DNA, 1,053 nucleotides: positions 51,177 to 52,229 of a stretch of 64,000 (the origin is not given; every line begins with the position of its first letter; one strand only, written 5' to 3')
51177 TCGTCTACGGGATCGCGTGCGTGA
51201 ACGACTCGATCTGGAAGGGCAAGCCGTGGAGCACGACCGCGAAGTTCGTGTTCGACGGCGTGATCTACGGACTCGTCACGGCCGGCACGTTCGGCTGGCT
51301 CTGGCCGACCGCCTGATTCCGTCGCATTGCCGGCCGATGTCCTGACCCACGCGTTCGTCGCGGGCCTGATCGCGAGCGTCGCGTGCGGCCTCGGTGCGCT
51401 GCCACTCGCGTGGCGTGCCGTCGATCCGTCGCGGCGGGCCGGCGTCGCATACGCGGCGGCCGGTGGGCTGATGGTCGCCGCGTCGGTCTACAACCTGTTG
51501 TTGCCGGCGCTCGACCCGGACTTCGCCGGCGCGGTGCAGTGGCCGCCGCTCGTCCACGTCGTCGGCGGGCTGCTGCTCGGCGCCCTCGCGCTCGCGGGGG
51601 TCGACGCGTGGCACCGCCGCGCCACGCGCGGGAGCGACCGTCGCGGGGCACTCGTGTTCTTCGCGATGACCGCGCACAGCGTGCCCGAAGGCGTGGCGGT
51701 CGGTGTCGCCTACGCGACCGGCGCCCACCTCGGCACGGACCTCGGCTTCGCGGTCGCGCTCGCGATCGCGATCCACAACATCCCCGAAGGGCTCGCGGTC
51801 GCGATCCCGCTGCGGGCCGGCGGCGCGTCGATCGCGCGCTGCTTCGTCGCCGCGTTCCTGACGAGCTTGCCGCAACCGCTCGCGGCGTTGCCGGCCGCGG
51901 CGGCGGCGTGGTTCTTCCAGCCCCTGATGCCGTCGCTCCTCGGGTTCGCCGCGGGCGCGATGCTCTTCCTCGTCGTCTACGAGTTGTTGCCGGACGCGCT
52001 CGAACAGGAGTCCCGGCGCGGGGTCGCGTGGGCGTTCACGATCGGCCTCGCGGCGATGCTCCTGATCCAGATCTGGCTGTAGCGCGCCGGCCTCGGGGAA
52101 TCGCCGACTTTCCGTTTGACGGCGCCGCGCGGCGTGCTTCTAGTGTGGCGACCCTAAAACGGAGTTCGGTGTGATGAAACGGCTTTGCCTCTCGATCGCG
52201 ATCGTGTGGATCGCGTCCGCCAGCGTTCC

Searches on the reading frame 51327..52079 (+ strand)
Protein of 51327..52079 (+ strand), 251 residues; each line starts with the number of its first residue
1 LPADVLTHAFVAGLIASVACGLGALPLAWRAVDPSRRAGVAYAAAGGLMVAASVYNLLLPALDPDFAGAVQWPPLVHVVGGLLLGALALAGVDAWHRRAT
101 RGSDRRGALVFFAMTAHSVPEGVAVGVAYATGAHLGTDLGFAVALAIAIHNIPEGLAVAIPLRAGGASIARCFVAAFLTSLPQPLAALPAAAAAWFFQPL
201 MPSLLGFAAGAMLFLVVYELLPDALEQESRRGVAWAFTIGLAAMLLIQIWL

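Call 59: search_protein_families(library=pfam, proteins=[window:51327-52079:+], max_evalue=0.001)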
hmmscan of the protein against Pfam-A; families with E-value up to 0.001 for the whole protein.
window:51327-52079:+ (251 aa): 1 family
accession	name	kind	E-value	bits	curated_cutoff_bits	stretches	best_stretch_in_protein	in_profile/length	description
PF02535.28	Zip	-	7.2e-19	68.6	35.1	1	105-247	176-322/323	ZIP Zinc transporter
